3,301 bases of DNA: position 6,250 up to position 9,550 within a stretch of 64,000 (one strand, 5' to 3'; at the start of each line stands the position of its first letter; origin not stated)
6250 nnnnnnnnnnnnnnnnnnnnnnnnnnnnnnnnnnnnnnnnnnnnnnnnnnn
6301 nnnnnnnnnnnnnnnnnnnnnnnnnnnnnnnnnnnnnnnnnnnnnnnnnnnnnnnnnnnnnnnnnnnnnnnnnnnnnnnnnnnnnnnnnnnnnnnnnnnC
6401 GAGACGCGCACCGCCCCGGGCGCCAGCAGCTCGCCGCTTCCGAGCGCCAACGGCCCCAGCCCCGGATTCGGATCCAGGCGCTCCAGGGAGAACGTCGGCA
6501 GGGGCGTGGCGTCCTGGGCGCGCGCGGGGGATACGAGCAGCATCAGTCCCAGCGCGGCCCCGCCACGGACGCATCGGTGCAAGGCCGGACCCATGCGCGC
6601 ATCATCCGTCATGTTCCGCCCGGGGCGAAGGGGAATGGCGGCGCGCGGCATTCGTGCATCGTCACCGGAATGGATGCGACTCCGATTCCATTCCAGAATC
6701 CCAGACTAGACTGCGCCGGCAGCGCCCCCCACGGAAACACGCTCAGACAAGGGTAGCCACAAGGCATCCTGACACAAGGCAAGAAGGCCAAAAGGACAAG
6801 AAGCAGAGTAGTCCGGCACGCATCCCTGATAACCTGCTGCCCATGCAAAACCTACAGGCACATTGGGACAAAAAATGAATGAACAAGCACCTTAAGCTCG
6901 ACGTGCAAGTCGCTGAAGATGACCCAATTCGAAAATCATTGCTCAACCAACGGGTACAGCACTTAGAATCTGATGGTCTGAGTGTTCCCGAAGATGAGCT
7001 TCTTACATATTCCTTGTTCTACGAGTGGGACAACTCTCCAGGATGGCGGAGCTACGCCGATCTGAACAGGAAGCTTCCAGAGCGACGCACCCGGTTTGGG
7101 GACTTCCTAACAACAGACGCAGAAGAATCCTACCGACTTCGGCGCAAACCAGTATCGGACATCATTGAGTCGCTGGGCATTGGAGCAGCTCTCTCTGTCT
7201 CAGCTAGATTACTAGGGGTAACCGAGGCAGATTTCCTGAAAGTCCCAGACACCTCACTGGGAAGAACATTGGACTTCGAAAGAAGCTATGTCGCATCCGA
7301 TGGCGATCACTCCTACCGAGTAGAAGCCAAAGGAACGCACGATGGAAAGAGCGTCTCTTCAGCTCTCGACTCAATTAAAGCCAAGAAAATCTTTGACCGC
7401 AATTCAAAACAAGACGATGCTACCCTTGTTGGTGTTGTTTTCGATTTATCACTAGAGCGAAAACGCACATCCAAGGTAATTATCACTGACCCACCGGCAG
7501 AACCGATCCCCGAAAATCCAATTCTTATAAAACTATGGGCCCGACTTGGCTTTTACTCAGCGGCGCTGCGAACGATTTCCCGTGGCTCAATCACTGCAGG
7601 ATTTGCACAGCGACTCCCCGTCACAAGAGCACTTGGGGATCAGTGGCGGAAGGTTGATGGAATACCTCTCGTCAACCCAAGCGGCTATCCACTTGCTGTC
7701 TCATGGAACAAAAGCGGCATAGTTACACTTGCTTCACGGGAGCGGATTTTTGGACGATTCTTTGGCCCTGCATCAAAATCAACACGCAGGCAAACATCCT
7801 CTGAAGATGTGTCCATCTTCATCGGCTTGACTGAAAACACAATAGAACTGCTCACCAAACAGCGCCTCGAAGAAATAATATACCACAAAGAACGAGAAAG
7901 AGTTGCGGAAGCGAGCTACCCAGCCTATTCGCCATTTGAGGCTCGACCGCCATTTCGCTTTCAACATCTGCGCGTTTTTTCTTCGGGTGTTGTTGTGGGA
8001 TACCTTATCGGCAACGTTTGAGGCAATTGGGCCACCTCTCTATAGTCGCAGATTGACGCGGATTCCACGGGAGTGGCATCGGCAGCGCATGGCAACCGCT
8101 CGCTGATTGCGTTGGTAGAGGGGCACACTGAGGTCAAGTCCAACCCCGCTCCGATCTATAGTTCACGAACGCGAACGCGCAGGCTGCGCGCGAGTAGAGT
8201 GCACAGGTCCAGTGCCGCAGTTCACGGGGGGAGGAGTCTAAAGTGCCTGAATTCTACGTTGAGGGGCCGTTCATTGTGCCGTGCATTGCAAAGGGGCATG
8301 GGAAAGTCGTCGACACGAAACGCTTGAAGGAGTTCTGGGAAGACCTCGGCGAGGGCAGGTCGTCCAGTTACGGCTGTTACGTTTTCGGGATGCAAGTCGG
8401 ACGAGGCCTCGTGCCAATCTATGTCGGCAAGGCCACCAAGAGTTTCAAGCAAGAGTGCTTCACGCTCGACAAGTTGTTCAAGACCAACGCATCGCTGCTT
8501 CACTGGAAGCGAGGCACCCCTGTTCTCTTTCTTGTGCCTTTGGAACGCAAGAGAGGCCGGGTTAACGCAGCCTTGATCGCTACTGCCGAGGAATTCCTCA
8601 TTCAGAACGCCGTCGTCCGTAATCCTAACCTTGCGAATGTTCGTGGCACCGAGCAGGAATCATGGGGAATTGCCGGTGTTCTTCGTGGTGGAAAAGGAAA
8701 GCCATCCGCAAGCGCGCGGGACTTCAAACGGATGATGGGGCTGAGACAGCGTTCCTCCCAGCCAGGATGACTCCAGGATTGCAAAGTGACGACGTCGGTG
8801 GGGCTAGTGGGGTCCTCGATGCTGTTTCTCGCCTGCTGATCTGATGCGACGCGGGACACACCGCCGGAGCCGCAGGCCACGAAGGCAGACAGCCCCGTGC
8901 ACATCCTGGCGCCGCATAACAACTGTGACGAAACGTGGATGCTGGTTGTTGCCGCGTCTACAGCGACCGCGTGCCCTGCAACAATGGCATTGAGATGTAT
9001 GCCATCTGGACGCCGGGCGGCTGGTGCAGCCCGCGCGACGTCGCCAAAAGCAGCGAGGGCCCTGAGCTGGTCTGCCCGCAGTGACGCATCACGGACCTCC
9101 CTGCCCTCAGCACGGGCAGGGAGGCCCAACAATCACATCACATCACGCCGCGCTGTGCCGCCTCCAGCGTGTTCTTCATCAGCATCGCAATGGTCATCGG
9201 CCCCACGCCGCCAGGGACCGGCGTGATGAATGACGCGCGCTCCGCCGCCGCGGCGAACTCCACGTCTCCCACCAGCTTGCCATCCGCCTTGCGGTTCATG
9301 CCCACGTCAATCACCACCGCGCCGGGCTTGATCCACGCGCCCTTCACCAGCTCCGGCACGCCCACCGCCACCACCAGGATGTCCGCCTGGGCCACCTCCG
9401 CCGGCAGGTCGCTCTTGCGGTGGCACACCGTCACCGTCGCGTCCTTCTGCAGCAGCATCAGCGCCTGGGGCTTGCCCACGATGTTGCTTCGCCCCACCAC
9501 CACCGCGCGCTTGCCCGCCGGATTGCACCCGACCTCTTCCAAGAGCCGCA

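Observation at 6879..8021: Island gene 1 (380 aa) has no recognisable family; weak nuclease-like and MTase-like motifs only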

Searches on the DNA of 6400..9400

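Call 79: search_rna_families(source=window, start=6400, end=9400, threshold=evalue, max_evalue=1)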
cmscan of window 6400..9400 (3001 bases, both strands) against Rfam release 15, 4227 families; matches with E-value up to 1: 0.
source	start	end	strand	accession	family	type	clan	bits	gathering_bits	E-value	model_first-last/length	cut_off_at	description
